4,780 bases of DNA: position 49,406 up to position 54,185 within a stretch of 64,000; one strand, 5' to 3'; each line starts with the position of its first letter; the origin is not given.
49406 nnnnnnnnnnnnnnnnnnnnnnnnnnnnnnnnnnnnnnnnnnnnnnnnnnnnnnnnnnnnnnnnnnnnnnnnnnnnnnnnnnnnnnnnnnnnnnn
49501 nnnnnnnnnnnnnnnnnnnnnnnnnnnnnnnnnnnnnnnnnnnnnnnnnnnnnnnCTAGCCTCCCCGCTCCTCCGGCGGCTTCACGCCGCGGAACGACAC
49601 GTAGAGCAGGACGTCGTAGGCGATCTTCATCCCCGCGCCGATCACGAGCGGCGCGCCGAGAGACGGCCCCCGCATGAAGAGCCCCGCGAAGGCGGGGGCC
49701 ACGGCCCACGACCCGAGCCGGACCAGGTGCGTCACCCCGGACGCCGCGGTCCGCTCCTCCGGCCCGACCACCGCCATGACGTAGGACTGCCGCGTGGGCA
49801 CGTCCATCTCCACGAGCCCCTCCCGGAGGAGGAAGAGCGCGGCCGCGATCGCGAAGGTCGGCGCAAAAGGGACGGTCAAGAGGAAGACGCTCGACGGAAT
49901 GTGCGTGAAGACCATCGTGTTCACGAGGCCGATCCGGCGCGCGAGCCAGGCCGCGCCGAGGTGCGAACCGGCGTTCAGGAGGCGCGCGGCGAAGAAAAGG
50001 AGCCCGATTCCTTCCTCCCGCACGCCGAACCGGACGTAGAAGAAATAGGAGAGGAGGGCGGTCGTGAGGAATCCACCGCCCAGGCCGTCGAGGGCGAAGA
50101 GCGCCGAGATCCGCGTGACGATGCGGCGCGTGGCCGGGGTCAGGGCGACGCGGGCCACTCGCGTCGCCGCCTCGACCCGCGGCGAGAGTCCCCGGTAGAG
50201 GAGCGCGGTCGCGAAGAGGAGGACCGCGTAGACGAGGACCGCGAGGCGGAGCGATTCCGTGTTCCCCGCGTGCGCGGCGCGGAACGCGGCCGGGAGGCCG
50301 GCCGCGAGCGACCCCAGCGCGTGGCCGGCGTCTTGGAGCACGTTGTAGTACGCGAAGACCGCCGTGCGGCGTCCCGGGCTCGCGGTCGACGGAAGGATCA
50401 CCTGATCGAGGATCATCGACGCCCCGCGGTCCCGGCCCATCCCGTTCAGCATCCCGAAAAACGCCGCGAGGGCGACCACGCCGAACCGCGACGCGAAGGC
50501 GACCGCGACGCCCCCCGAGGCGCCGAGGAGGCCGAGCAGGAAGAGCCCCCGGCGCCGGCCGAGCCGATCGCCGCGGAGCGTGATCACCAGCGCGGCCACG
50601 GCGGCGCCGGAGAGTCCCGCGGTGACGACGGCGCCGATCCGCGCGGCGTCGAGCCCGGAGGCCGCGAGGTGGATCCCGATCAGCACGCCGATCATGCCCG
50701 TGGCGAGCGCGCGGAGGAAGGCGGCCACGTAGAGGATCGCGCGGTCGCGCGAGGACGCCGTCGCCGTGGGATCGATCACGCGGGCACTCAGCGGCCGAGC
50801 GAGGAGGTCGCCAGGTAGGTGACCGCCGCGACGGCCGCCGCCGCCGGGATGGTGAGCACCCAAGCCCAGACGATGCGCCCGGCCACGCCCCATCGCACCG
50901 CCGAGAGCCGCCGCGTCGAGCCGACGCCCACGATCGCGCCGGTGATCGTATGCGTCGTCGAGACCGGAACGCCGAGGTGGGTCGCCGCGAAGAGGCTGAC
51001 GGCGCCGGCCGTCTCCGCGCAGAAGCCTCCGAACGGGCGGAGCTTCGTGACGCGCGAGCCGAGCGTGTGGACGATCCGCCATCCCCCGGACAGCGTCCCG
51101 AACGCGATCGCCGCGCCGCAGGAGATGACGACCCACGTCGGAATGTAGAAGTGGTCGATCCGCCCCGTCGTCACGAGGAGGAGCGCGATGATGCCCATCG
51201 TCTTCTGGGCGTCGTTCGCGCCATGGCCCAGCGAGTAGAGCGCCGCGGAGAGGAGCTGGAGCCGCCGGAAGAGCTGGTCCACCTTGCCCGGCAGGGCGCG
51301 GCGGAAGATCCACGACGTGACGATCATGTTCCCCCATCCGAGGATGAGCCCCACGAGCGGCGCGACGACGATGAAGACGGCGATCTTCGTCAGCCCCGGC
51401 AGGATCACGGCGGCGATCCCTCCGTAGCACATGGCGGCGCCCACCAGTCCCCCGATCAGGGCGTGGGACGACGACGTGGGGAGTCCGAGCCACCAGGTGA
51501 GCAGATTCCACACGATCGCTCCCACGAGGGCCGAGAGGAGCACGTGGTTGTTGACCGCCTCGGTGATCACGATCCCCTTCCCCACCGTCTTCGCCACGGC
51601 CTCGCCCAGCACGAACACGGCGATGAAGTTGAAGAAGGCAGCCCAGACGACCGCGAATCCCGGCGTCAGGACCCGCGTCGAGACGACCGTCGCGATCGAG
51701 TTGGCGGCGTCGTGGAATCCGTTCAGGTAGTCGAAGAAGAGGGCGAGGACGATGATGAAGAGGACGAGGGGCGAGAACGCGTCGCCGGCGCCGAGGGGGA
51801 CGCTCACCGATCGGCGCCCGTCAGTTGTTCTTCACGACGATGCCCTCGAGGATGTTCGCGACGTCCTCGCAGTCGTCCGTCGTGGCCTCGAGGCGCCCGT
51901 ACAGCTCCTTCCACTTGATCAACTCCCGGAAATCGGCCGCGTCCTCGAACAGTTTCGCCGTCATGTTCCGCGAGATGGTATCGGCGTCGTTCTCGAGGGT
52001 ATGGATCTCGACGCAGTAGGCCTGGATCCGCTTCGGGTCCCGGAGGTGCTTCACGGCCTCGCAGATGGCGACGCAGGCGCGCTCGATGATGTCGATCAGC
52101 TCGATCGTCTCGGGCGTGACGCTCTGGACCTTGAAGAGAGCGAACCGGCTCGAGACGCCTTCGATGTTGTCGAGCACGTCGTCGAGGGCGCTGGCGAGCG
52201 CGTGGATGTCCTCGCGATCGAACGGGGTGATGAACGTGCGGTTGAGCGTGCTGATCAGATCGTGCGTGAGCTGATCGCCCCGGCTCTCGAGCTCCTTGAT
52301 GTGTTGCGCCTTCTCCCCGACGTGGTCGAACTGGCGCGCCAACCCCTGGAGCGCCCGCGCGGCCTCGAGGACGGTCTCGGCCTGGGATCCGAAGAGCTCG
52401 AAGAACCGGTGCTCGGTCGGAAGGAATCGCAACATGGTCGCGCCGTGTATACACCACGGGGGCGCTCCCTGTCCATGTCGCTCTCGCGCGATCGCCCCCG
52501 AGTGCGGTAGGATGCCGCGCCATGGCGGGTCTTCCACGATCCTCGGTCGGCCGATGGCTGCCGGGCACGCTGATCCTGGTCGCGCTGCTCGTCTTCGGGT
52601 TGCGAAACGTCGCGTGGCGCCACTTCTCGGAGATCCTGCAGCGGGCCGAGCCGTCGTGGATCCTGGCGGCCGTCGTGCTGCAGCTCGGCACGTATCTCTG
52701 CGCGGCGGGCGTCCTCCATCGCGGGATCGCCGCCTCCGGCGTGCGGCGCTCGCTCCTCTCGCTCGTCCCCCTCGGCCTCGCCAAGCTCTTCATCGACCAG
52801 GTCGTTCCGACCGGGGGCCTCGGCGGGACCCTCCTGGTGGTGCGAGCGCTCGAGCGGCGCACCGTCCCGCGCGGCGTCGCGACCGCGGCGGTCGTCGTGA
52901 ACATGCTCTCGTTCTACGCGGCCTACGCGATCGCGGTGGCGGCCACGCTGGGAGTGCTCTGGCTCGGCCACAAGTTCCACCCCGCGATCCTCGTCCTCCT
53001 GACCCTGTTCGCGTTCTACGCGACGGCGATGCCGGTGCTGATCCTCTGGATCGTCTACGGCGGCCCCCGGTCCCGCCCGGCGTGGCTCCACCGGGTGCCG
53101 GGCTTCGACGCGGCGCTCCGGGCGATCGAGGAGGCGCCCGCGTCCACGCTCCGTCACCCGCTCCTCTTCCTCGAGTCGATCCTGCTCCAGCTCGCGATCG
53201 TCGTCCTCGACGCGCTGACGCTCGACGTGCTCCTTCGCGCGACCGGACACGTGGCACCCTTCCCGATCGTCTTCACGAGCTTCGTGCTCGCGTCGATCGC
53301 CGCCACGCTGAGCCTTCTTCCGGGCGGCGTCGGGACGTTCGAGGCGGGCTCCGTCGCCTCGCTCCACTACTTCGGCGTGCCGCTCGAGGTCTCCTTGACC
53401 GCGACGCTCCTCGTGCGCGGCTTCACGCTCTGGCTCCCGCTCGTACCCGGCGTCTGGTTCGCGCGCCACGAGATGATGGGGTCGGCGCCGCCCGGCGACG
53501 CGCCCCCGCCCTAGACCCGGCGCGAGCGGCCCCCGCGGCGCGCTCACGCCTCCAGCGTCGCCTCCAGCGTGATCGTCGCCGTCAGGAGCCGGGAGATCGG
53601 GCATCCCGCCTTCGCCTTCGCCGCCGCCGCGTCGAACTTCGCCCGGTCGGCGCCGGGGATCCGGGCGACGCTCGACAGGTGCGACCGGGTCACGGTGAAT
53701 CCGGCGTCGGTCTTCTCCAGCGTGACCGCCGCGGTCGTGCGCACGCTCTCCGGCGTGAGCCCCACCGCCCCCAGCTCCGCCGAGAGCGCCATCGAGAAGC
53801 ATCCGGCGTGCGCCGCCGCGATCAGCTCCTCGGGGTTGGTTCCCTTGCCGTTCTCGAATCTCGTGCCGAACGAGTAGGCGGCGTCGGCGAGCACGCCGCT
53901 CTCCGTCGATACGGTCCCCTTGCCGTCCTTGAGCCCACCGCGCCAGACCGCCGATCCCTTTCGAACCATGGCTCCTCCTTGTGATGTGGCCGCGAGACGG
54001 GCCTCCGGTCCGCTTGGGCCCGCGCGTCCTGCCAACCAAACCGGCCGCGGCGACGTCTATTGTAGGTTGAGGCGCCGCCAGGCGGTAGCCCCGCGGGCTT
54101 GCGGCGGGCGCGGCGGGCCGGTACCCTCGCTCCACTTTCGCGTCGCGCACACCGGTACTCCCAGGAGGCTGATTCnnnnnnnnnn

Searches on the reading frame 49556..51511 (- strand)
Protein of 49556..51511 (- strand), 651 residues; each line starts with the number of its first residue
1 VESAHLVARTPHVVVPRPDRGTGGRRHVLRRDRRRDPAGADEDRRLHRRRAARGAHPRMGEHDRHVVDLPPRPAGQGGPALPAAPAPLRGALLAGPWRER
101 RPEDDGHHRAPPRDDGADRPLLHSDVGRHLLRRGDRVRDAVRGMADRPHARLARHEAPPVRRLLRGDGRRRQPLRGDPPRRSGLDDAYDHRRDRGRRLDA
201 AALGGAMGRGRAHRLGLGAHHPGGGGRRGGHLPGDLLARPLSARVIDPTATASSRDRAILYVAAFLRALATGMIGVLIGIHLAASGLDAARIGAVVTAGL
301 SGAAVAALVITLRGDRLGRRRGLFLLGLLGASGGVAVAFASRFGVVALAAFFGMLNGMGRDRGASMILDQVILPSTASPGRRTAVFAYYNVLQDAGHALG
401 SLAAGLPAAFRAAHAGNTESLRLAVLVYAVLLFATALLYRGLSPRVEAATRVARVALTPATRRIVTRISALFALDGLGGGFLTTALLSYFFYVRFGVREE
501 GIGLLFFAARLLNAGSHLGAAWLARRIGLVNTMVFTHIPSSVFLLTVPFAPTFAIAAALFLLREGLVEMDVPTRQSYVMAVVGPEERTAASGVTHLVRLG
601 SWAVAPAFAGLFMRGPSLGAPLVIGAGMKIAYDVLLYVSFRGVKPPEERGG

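Call 74: search_protein_families(library=pfam, proteins=[window:49556-51511:-], max_evalue=0.001)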
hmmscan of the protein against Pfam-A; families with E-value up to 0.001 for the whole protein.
window:49556-51511:- (651 aa): 1 family
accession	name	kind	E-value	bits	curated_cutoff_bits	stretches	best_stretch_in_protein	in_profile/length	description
PF07690.21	MFS_1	-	2.1e-19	70.1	33.4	1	260-606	1-347/347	Major Facilitator Superfamily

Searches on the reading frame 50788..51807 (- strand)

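Call 74: search_protein_families(library=pfam, proteins=[window:50788-51807:-], max_evalue=0.001)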
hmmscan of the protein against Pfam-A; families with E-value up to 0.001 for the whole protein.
window:50788-51807:- (339 aa): 1 family
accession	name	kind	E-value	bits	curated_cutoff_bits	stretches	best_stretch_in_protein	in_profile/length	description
PF01384.25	PHO4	-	7e-97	325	33.7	1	29-327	1-350/350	Phosphate transporter family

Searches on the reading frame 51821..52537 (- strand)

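Call 74: search_protein_families(library=pfam, proteins=[window:51821-52537:-], max_evalue=0.001)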
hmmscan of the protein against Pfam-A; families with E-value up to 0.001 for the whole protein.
window:51821-52537:- (238 aa): 1 family
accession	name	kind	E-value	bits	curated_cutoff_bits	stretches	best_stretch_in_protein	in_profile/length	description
PF01865.21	PhoU_div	-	1.1e-29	103.8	24.4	1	40-235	8-213/214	Protein of unknown function DUF47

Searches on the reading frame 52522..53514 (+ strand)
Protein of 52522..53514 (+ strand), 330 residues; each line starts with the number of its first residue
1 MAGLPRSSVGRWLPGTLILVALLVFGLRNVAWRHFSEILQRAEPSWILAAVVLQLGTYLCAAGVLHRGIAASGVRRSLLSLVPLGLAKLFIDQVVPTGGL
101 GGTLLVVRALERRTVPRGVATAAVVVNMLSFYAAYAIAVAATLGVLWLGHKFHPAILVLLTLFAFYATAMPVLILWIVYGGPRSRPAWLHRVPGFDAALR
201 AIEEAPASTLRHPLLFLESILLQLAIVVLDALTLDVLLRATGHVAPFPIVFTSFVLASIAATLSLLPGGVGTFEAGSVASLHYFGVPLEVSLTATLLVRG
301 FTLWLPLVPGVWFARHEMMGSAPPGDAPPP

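Call 74: search_protein_families(library=pfam, proteins=[window:52522-53514:+], max_evalue=0.001)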
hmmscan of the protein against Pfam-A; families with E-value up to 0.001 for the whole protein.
window:52522-53514:+ (330 aa): 1 family
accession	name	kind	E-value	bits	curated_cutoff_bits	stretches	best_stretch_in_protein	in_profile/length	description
PF03706.18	LPG_synthase_TM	-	8e-34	117.9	33.4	1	15-310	4-302/302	Lysylphosphatidylglycerol synthase TM region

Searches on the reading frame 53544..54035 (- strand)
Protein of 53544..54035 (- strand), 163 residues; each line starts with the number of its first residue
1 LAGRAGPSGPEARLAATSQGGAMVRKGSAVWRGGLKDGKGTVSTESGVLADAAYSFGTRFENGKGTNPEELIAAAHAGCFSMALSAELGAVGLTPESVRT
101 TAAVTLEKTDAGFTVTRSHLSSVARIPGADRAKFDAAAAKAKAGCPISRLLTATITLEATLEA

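Call 74: search_protein_families(library=pfam, proteins=[window:53544-54035:-], max_evalue=0.001)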
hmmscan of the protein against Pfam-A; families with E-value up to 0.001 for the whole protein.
window:53544-54035:- (163 aa): 1 family
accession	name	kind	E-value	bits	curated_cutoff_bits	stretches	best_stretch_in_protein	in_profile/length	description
PF02566.24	OsmC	-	2.3e-18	66.9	27.5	1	62-158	2-98/100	OsmC-like protein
